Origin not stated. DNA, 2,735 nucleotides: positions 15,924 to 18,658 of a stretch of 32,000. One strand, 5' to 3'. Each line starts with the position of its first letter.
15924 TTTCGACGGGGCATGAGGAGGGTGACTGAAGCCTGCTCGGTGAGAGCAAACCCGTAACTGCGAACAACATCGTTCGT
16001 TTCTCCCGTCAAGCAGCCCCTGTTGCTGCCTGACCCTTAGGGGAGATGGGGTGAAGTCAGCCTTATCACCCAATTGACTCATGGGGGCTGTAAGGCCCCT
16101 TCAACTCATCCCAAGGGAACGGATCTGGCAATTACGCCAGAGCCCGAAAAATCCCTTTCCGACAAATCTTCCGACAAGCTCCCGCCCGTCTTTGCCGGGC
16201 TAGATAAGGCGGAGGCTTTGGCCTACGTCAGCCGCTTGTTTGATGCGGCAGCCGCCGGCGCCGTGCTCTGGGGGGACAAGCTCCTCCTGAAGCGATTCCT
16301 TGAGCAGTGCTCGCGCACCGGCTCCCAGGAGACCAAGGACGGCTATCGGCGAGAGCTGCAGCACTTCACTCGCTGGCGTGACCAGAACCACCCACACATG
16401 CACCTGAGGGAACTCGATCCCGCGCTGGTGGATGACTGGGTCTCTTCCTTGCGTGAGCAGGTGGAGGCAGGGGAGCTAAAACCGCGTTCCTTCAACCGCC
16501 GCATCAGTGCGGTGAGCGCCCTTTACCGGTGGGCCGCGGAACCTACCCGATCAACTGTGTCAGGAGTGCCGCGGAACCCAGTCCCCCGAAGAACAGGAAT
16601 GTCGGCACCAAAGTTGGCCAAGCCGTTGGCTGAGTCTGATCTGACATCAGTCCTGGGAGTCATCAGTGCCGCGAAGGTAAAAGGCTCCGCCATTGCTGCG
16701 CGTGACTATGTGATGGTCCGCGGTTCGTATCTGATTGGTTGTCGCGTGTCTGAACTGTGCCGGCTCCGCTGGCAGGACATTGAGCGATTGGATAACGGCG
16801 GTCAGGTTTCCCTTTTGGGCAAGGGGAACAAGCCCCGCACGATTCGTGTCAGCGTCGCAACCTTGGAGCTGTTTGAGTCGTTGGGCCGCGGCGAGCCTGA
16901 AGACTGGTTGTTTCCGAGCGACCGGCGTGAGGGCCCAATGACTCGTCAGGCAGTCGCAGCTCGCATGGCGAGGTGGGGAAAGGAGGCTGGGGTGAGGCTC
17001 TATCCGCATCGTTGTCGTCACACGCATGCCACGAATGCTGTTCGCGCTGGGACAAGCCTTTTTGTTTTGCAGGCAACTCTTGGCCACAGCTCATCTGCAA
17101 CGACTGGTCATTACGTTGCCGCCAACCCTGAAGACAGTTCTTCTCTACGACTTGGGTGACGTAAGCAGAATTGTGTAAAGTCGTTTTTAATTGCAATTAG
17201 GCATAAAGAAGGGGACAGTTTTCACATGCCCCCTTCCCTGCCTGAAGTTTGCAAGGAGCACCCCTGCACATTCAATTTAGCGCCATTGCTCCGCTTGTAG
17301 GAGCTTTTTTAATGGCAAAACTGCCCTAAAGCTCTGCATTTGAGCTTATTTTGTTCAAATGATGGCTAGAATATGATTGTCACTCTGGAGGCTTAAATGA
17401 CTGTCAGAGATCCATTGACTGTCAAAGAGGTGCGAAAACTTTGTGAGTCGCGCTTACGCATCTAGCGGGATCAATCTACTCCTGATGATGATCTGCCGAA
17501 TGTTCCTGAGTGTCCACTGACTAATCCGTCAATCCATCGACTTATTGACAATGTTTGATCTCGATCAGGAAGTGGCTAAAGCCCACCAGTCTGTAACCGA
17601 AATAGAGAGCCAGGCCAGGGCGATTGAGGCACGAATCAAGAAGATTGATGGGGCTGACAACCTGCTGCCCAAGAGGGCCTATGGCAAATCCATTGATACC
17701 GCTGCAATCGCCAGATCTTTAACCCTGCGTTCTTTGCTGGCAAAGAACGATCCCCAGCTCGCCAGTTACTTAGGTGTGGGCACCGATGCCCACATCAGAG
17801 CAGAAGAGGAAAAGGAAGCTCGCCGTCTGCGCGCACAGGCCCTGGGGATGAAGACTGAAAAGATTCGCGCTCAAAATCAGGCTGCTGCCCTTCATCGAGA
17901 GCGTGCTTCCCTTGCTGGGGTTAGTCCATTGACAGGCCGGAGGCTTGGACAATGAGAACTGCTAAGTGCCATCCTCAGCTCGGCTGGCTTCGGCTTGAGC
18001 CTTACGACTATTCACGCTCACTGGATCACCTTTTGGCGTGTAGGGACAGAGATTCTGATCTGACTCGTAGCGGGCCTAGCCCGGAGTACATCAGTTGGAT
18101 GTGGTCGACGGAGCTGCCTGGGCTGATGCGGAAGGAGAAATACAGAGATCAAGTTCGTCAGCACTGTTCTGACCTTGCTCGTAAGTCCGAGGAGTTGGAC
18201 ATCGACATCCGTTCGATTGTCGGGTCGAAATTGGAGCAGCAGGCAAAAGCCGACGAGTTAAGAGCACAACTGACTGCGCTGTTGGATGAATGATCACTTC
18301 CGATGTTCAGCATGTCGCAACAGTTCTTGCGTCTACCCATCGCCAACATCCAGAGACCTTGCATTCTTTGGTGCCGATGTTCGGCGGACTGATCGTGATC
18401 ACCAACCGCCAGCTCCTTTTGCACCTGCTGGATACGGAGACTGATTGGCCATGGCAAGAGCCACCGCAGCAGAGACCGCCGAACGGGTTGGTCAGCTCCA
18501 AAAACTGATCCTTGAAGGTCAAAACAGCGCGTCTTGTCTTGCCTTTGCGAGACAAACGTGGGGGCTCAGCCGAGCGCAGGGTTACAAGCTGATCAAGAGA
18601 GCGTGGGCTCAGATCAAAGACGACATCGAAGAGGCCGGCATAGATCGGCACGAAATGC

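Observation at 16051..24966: A ~55-bp imperfect direct repeat of the tmRNA 3' end delimits an 8.9-kb insertion, and the terminal hairpin is preserved by a compensatory change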

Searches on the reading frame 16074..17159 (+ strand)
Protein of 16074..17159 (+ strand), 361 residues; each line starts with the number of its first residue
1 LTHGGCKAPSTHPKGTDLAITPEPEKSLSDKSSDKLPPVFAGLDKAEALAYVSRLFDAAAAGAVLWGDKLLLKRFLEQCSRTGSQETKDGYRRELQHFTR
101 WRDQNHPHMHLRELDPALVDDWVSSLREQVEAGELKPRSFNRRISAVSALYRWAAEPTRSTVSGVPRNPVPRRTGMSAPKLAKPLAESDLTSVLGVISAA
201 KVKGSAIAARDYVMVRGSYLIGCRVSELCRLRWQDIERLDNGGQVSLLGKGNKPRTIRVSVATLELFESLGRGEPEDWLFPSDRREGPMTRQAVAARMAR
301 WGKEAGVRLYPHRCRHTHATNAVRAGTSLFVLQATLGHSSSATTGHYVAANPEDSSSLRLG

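Call 9: search_protein_families(library=pfam, proteins=[window:16074-17159:+], max_evalue=0.01)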
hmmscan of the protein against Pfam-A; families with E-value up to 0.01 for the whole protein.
window:16074-17159:+ (361 aa): 4 families
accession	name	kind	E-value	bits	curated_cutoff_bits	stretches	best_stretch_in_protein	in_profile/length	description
PF00589.27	Phage_integrase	-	2.1e-29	103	27.1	1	202-352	17-170/172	Phage integrase family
PF02899.23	Phage_int_SAM_1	-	5.5e-09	36.6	22.3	1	73-155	2-80/83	Phage integrase, N-terminal SAM-like domain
PF13495.12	Phage_int_SAM_4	-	0.00036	21.3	27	1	71-155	1-79/85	Phage integrase, N-terminal SAM-like domain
PF13102.12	Phage_int_SAM_5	-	0.0037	18.1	22.3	1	72-155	6-83/98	Phage integrase SAM-like domain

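Call 38: find_related_loci(query=window:16218-17159:+, collection=viral_contigs, flank=10000)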
Query window:16218-17159:+ (313 aa) in viral_contigs; peptide patterns used: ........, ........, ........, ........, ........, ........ (x = any residue, [..] = any of these).
5 stretches matched a pattern, but none encodes a relative of the query by tblastn (E <= 1e-3).

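Call 39: find_homologous_proteins(query=window:16218-17159:+)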
Query window:16218-17159:+ (313 aa): 3980 proteins with E <= 0.001 among 8000 candidates; the best 120 are listed.
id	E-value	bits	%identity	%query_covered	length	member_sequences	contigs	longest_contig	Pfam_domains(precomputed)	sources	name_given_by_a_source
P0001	1.2e-202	690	97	100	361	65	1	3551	PF00589.28,PF02899.24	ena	-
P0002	7.9e-187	638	88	100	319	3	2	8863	PF00589.28,PF02899.24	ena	-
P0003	8.2e-179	611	85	100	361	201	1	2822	PF00589.28,PF02899.24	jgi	-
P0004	1.0e-178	611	86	100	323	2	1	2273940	PF00589.28,PF02899.24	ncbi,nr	ncbi:putative integrase/recombinase domain protein [Synechococcus sp. PROS-9-1]|nr:putative integras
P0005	1.7e-178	610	84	100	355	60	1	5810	PF00589.28,PF02899.24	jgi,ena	-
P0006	1.2e-177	607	85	100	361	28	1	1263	PF13495.13,PF00589.28,PF02899.24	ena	-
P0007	3.9e-174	596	83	100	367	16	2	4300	PF00589.28,PF02899.24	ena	-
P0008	5.3e-174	596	83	100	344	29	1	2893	PF13495.13,PF00589.28,PF02899.24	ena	-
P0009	2.2e-173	593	84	100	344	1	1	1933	PF00589.28,PF02899.24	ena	-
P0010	1.6e-171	587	82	100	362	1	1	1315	PF00589.28,PF02899.24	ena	-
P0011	7.2e-169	579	81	100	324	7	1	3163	PF00589.28,PF02899.24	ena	-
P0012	6.4e-164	562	81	100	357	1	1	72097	PF00589.28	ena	-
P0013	1.7e-162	558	76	100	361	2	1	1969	PF00589.28,PF02899.24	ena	-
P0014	1.6e-161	555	76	100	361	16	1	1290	PF00589.28,PF02899.24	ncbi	-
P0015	5.3e-161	553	78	100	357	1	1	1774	PF13495.13,PF00589.28,PF02899.24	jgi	jgi:site-specific recombinase XerD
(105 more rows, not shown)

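Call 40: find_encoding_contigs(protein=P0004, flank=10000, max_places=2)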
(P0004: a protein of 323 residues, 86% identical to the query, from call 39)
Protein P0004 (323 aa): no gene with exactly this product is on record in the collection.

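Call 41: find_encoding_contigs(protein=P0002, flank=10000, max_places=3)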
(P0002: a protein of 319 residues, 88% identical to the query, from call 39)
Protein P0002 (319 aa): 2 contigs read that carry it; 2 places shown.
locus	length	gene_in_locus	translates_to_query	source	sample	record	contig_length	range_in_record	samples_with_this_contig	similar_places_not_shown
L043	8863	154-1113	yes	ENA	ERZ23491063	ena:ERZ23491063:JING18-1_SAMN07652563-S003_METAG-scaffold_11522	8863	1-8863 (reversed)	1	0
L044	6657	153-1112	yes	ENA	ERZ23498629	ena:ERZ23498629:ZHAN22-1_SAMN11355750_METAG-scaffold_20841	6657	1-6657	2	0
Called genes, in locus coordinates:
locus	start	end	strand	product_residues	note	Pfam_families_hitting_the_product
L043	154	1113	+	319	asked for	PF02899:Phage_int_SAM_1, PF00589:Phage_integrase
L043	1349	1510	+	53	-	-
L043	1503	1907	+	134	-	-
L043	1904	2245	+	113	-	-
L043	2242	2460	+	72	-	-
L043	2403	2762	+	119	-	-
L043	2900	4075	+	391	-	PF13306:LRR_5, PF05725:FNIP (faint), PF13306:LRR_5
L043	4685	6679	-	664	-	PF09250:Prim-Pol, PF05272:VapE-like_dom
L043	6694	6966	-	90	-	-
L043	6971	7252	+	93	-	-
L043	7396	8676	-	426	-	-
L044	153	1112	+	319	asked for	PF02899:Phage_int_SAM_1, PF00589:Phage_integrase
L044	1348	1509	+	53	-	-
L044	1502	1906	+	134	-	-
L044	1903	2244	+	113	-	-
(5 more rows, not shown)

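Call 42: find_encoding_contigs(protein=P0012, flank=10000, max_places=2)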
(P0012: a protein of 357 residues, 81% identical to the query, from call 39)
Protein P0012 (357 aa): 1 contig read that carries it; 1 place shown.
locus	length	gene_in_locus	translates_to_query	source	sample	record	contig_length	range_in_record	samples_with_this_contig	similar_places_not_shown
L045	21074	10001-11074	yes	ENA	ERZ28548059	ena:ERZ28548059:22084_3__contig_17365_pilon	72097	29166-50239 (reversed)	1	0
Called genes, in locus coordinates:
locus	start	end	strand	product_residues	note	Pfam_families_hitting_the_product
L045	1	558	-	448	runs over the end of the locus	PF00289:Biotin_carb_N, PF02222:ATP-grasp, PF02786:CPSase_L_D2, PF07478:Dala_Dala_lig_C, PF02785:Biotin_carb_C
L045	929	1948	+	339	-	-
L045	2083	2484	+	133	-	PF01641:SelR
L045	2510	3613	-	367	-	-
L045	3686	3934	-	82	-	PF02463:SMC_N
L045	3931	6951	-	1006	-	PF06470:SMC_hinge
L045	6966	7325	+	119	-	-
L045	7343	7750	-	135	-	-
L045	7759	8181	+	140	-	-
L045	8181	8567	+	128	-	PF07332:Phage_holin_3_6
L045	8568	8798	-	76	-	PF01170:UPF0020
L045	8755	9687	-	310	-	PF22020:RlmL_1st, PF02926:THUMP, PF01170:UPF0020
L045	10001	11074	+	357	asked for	PF00589:Phage_integrase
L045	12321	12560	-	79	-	-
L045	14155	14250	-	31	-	-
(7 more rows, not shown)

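Call 48: search_protein_families(library=phrogs, proteins=[window:16218-17159:+], max_evalue=0.01)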
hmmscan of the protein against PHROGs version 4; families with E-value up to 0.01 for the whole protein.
window:16218-17159:+ (313 aa): 5 families
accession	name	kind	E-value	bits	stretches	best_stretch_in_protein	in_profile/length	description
phrog_1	-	integration and excision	6.7e-39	135.6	1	23-305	169-438/611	integrase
phrog_216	-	integration and excision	1.2e-28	101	1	161-306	74-228/301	integrase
phrog_7269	-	integration and excision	0.00031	21.6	1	251-305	18-72/89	integrase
phrog_23271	-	unknown function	0.00048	21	1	258-301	6-49/67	-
phrog_7685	-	integration and excision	0.0067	17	1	261-296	181-216/240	integrase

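Call 56: find_related_loci(query=A3, collection=metagenome_contigs, flank=10000)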
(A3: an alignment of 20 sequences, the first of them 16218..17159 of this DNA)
Query A3 (313 aa) in metagenome_contigs; peptide patterns used: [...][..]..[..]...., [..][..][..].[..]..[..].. (x = any residue, [..] = any of these).
215 stretches matched a pattern; 142 encode a relative of the query (tblastn E <= 1e-3); the best 80 are kept; 80 distinct loci.
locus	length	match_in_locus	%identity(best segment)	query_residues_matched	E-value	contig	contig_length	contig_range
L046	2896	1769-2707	86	1-313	0e+0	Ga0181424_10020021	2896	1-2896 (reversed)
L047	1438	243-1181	84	1-313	0e+0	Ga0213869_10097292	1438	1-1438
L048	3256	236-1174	84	1-313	0e+0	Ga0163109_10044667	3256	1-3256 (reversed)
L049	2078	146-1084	76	1-313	2e-179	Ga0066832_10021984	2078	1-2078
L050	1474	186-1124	74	1-313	5e-179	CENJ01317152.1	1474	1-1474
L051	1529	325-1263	75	1-313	2e-177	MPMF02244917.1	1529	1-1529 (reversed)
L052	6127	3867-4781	76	1-306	3e-163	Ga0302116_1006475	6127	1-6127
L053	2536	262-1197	75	1-313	4e-171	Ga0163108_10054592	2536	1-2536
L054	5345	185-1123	74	1-313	3e-161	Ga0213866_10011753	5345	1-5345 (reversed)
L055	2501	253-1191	73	1-313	3e-169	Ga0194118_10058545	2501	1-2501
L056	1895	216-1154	73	1-313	1e-171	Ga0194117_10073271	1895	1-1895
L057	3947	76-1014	72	1-313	1e-163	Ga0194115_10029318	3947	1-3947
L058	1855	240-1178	71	1-313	3e-170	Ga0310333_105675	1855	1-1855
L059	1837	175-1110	73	1-313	3e-168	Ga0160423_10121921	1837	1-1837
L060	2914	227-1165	70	1-313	1e-163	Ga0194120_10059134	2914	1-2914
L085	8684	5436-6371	62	1-313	4e-135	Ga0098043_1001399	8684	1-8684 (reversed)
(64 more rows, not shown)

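Call 64: search_protein_families(library=pfam, proteins=[L085:907-2976:-, L085:3911-5149:-, L085:6611-7948:+, L085:3398-3793:-, L085:2970-3320:-, L085:358-726:-, L085:8187-8456:+], max_evalue=0.01)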
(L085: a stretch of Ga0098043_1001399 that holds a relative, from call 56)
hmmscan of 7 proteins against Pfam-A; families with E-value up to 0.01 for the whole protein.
L085:907-2976:- (689 aa): 1 family
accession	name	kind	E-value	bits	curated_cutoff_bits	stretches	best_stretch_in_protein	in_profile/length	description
PF13148.11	DUF3987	-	1e-30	107.6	27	2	380-609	127-357/364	Protein of unknown function (DUF3987)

L085:3911-5149:- (412 aa): 0 families

L085:6611-7948:+ (445 aa): 5 families
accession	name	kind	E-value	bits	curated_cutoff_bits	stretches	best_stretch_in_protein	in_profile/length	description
PF00240.29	ubiquitin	-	9.7e-30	102.6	25.4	1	31-101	1-71/72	Ubiquitin family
PF03797.25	Autotransporter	-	4e-21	76.4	26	1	172-424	11-254/255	Autotransporter beta-domain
PF11976.14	Rad60-SLD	-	8.6e-17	61.2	23.8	1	29-99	1-72/72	Ubiquitin-2 like Rad60 SUMO-like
PF14560.12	Ubiquitin_2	-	0.0026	18.6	23.1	1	36-97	11-79/86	Ubiquitin-like domain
PF10790.15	DUF2604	-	0.0063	17.4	25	0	36-100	12-80/85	Protein of Unknown function (DUF2604)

L085:3398-3793:- (131 aa): 0 families

L085:2970-3320:- (116 aa): 0 families

L085:358-726:- (122 aa): 0 families

L085:8187-8456:+ (89 aa): 0 families

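Call 89: search_solved_structures(query=A3, max_evalue=0.001)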
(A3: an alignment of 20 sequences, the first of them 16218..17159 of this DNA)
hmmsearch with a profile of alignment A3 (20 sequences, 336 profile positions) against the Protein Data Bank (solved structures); distinct sequences matched with E-value up to 0.001: 9.
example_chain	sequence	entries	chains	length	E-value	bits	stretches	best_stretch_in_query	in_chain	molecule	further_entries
4a8e_A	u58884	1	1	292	6.4e-23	84.5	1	169-324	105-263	PROBABLE TYROSINE RECOMBINASE XERC-LIKE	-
1a0p_A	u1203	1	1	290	8.5e-21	77.5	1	57-324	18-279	SITE-SPECIFIC RECOMBINASE XERD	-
5dcf_A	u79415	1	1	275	3.6e-18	68.9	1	180-324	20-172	Tyrosine recombinase XerD,DNA translocase FtsK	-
5hxy_A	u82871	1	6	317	5.2e-18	68.3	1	180-326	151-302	Tyrosine recombinase XerA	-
9i5v_14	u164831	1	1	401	2.1e-13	53.2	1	56-323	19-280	Ribosome-associated translation inhibitor RaiA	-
5jjv_A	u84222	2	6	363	3.2e-08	36.2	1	153-323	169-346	Tyrosine recombinase XerH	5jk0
2a3v_A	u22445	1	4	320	5.9e-08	35.3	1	261-324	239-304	site-specific recombinase IntI4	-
5c6k_A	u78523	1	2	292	0.00019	23.8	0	106-327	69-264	Integrase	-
5vfz_A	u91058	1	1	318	0.00023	23.5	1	181-319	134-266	Gp33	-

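Call 97: search_protein_families(library=ncbifam, proteins=[window:16218-17159:+], max_evalue=0.01)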
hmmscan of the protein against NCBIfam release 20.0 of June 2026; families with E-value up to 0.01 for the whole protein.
window:16218-17159:+ (313 aa): 11 families
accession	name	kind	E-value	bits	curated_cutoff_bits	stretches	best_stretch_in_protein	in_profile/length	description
NF001399.0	PRK00283.1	subfamily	3.2e-37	128.4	279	1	26-300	11-281/300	tyrosine recombinase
TIGR02224.1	recomb_XerC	equivalog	3.5e-35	121.8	335.15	1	31-302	9-277/295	tyrosine recombinase XerC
TIGR02225.1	recomb_XerD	equivalog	2.6e-34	118.9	329.6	1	32-300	10-272/290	site-specific tyrosine recombinase XerD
NF040815.2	recomb_XerA_Arch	equivalog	5.4e-31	108.1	220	1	33-304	10-256/263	site-specific tyrosine recombinase/integron integrase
NF003462.0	PRK05084.1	equivalog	3.7e-14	52.2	267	1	173-304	207-346/360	tyrosine recombinase XerS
NF007370.0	PRK09870.1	subfamily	3.6e-11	43.1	221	1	155-303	26-180/200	tyrosine-type DNA invertase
TIGR02249.1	integrase_gron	subfamily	3.4e-10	39.8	265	2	35-213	14-167/315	integron integrase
NF002331.0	PRK01287.1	subfamily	1.7e-09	37.1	371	1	23-299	29-309/365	site-specific tyrosine recombinase XerC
NF041502.1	integrase_1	equivalog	1.6e-07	30.4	350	1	259-306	317-364/484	site-specific integrase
NF007371.0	PRK09871.1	subfamily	5.4e-07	29.3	222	1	154-304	19-176/198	tyrosine-type DNA invertase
NF011946.0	PRK15417.1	equivalog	6.7e-05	22.2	435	0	247-299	258-312/337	integron integrase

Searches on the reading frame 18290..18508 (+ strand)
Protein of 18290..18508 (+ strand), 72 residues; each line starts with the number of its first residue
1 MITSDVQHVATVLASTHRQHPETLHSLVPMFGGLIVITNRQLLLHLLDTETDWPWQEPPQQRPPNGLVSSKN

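Call 48: search_protein_families(library=phrogs, proteins=[window:18290-18508:+], max_evalue=0.01)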
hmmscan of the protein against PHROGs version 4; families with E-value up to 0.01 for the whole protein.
window:18290-18508:+ (72 aa): 0 families

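Call 49: search_protein_families(library=pfam, proteins=[window:18290-18508:+], max_evalue=10)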
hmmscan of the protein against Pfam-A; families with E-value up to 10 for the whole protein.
window:18290-18508:+ (72 aa): 0 families
